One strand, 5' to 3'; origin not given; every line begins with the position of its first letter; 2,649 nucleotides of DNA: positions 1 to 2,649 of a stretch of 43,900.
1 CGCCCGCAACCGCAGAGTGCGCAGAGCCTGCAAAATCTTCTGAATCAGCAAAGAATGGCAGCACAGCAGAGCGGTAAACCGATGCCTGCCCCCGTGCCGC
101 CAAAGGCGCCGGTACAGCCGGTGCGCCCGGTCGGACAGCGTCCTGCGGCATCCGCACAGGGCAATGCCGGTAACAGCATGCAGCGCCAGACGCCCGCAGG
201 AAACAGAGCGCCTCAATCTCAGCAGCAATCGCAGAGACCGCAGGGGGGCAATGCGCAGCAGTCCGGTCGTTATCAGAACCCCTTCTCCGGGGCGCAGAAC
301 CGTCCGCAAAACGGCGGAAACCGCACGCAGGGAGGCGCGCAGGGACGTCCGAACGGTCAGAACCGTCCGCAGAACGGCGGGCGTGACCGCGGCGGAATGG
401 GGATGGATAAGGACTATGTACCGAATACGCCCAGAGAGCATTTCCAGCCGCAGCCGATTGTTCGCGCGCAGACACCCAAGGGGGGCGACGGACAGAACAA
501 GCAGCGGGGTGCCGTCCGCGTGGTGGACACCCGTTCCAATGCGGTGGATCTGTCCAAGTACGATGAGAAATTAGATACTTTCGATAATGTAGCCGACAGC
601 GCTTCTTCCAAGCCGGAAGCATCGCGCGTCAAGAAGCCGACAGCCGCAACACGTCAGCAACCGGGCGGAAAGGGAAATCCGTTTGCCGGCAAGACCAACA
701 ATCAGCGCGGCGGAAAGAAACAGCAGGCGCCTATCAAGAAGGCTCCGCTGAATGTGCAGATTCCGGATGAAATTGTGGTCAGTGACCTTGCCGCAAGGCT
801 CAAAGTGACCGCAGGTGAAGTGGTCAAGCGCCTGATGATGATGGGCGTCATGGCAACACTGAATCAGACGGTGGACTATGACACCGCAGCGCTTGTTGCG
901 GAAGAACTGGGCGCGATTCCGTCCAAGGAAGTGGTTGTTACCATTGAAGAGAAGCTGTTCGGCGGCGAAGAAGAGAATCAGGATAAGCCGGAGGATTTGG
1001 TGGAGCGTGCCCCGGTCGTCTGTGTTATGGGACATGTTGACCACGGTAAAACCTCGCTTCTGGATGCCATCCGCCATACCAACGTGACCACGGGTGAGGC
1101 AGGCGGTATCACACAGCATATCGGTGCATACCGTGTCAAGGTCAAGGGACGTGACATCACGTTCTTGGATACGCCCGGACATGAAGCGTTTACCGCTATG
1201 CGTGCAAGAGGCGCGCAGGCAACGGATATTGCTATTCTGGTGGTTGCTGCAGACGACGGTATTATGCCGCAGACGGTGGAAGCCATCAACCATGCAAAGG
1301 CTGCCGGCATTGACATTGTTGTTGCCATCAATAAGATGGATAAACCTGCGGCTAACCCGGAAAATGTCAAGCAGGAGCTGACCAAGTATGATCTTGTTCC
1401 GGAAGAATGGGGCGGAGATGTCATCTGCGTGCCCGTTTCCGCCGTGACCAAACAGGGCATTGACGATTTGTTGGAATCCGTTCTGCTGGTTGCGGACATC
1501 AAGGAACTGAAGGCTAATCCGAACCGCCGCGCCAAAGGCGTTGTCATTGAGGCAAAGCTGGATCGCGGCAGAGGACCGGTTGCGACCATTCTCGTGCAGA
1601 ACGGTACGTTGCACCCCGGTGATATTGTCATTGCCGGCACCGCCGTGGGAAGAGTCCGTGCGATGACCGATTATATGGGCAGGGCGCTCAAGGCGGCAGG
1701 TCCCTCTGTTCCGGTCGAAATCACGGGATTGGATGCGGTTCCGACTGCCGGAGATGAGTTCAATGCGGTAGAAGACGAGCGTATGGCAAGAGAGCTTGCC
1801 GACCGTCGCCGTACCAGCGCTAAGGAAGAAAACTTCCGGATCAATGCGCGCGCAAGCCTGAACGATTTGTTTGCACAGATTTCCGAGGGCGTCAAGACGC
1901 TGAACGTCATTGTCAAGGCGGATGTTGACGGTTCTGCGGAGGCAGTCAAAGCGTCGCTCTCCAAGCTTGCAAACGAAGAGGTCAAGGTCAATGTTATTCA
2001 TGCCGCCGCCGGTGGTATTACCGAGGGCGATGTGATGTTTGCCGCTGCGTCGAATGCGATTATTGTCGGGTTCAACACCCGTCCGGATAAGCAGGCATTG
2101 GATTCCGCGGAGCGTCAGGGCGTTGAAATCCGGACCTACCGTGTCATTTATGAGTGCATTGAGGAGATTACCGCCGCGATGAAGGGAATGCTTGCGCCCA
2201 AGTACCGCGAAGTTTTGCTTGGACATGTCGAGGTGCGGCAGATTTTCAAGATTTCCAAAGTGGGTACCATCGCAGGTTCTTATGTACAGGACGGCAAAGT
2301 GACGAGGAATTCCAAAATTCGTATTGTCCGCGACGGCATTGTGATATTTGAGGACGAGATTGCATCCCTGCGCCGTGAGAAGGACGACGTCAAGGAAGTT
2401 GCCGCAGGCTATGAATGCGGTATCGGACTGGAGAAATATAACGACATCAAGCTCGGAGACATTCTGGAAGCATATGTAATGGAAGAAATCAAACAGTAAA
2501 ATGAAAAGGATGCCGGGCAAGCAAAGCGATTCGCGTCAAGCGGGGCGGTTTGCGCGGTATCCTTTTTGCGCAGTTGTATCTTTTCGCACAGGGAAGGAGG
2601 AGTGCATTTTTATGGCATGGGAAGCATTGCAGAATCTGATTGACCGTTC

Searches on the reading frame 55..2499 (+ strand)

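Call 8: search_protein_families(library=pfam, proteins=[window:55-2499:+], max_evalue=0.001)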
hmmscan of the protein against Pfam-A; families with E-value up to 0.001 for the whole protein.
window:55-2499:+ (814 aa): 11 families
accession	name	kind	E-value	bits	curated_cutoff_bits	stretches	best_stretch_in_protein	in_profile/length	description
PF11987.13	IF-2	-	1.1e-41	141.9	27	1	593-705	3-116/117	Translation-initiation factor 2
PF00009.33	GTP_EFTU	-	1.6e-37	129.3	26.5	1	319-477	3-183/188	Elongation factor Tu GTP binding domain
PF22042.2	EF-G_D2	-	1e-30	106.1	27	1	493-571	2-83/84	Elongation factor G domain 2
PF04760.21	IF2_N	-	3.1e-14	52.9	25.3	1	238-286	2-51/53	Translation initiation factor IF-2, N-terminal region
PF01926.29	MMR_HSR1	-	2.9e-12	47.2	21.9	1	322-427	2-113/113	50S ribosome-binding GTPase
PF03144.31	GTP_EFTU_D2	-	3.6e-09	37.3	30.3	1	737-804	1-72/73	Elongation factor Tu domain 2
PF02421.24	FeoB_N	-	3.1e-07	30.5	27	1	322-475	3-155/156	Ferrous iron transport protein B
PF00025.27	Arf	-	4.8e-05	23.3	22.3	1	323-475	18-169/174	ADP-ribosylation factor family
PF09439.16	SRPRB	-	6.7e-05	22.8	25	1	318-442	2-134/178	Signal recognition particle receptor beta subunit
PF03193.22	RsgA_GTPase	-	0.00014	22.2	30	0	391-474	24-102/174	RsgA GTPase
PF00071.28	Ras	-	0.00064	19.8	21.6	0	323-476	3-156/162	Ras family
